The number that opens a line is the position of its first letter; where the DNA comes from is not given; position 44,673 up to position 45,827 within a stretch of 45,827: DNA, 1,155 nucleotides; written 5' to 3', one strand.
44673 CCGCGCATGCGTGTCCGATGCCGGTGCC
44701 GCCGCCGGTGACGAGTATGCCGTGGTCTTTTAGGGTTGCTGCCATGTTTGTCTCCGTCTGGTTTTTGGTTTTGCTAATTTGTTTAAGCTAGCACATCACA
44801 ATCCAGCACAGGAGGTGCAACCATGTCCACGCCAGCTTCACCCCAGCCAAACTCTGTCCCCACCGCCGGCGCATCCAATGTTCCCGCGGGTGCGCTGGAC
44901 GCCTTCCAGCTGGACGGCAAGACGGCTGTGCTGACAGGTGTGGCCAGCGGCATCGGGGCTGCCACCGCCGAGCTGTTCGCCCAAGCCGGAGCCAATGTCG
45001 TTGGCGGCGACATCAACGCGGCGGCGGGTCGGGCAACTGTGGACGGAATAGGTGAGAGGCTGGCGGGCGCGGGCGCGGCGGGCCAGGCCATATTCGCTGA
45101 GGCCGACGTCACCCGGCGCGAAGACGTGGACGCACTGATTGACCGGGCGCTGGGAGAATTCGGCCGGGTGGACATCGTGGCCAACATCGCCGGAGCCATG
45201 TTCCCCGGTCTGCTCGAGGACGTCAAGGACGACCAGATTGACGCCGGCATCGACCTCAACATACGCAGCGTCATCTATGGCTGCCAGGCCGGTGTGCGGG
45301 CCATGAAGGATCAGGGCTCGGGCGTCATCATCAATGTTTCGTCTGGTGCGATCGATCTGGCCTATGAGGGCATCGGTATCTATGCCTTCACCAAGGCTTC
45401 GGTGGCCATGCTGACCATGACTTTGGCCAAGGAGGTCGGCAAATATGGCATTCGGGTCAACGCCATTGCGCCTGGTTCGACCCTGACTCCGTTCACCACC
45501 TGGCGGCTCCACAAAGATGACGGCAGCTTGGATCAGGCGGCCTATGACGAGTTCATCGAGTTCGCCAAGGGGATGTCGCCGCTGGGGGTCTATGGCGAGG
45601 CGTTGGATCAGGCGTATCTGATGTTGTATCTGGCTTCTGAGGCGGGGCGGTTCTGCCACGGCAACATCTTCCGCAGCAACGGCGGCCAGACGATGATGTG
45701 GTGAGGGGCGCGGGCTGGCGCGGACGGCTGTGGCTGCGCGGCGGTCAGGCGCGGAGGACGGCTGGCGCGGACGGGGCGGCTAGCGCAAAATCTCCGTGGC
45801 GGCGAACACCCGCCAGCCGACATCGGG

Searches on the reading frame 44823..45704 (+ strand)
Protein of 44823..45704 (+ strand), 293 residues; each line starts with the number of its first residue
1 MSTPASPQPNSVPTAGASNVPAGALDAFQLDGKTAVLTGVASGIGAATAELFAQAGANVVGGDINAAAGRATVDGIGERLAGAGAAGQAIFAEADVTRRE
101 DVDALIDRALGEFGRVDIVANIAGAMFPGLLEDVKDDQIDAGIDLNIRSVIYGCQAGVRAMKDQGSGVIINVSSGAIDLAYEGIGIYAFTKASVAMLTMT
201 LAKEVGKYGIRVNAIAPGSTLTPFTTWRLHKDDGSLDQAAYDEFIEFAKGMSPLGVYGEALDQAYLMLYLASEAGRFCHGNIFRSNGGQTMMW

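Call 86: search_protein_families(library=pfam, proteins=[window:44823-45704:+], max_evalue=0.01)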
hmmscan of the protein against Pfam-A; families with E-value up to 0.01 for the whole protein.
window:44823-45704:+ (293 aa): 4 families
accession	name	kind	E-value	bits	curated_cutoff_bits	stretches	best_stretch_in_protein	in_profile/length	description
PF13561.12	adh_short_C2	-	7.6e-46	157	27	1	39-290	1-236/236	Enoyl-(Acyl carrier protein) reductase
PF00106.31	adh_short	-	8.4e-46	156.4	26.6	1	33-226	1-188/195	short chain dehydrogenase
PF08659.16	KR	-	4.4e-05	23.9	22.6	1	34-176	2-138/180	KR domain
PF01370.27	Epimerase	-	0.0078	16.1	20.9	0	36-148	2-97/240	NAD dependent epimerase/dehydratase family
